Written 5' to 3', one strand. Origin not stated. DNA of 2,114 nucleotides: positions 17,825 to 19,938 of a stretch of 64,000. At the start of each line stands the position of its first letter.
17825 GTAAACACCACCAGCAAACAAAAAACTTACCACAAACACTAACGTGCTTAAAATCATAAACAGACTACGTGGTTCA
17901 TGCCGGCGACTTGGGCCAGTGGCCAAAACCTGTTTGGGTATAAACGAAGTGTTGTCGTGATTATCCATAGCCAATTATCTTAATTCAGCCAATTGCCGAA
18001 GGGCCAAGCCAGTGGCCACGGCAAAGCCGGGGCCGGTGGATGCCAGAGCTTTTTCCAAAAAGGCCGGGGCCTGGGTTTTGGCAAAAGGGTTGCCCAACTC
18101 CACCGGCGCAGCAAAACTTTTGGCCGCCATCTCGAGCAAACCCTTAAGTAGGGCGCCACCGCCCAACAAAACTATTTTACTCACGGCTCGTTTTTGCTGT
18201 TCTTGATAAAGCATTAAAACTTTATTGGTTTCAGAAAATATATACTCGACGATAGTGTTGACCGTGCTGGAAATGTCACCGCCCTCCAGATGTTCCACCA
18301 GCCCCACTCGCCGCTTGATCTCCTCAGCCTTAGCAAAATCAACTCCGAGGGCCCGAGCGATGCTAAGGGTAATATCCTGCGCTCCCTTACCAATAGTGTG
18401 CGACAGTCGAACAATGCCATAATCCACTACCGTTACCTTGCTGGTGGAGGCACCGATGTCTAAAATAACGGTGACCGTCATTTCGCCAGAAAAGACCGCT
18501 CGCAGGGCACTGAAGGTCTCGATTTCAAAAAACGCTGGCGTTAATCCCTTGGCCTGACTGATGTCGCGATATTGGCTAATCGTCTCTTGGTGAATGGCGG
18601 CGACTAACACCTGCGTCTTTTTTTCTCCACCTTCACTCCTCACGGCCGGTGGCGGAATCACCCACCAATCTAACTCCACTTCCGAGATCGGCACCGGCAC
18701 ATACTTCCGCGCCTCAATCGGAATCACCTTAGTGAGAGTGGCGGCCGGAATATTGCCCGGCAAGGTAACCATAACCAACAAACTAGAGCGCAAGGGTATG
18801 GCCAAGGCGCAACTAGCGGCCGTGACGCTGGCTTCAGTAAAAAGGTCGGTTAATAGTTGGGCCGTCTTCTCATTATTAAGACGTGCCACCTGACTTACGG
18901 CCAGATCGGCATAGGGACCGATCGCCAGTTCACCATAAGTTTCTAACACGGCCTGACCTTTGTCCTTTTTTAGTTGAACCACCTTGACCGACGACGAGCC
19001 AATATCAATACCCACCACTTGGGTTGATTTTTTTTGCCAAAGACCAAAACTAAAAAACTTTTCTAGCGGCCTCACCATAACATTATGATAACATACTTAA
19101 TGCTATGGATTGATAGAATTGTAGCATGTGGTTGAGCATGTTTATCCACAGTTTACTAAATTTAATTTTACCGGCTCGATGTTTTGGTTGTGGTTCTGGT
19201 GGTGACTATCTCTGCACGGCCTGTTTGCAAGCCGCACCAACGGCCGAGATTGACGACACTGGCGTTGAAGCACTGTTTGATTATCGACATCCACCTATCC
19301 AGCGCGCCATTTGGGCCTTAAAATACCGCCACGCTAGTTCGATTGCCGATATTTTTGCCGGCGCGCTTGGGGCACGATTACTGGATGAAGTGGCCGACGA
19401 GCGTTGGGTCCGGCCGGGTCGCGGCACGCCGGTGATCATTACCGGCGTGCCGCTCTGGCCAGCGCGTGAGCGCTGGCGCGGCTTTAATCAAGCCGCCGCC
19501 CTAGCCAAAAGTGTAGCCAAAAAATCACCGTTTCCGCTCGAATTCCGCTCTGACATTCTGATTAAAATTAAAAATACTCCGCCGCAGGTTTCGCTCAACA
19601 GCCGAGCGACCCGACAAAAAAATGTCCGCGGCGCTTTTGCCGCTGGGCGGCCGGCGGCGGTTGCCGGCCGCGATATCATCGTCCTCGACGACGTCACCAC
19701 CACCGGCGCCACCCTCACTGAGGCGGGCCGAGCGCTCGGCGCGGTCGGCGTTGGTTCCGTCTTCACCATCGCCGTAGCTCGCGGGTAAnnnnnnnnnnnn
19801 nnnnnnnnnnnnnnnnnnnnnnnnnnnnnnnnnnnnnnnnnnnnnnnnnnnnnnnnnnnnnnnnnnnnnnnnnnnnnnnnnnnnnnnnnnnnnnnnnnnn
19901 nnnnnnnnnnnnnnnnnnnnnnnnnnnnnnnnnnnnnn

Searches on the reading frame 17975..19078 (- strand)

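Call 57: search_protein_families(library=pfam, proteins=[window:17975-19078:-], max_evalue=0.001)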
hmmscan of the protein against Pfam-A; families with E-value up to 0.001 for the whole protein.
window:17975-19078:- (367 aa): 5 families
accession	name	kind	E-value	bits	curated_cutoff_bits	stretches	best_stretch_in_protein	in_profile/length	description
PF11104.14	PilM_2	-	9.7e-41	140.3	27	1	23-362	1-339/340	Type IV pilus assembly protein PilM;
PF14450.12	FtsA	-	3.3e-16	60.2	31.8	1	204-339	1-121/127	Cell division protein FtsA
PF25216.1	Volactin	-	3.4e-06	27.2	35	1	207-323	172-292/321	Volactin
PF08841.16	DDR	-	1.2e-05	25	24.6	0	198-257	130-190/328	Diol dehydratase reactivase ATPase-like domain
PF21522.3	MreB-like_C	-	0.00063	20.8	27.8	0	205-311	1-116/123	Archaeal actin homologue MreB-like, C-terminal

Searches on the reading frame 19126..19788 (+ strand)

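Call 57: search_protein_families(library=pfam, proteins=[window:19126-19788:+], max_evalue=0.001)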
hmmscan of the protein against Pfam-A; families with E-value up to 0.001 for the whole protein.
window:19126-19788:+ (220 aa): 2 families
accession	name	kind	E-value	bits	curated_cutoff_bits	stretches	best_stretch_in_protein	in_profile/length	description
PF00156.33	Pribosyltran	-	2.7e-06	27.2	26.3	1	149-218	63-124/158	Phosphoribosyl transferase domain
PF18912.6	DZR_2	-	0.00019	21.6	27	1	10-37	1-31/56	Double zinc ribbon domain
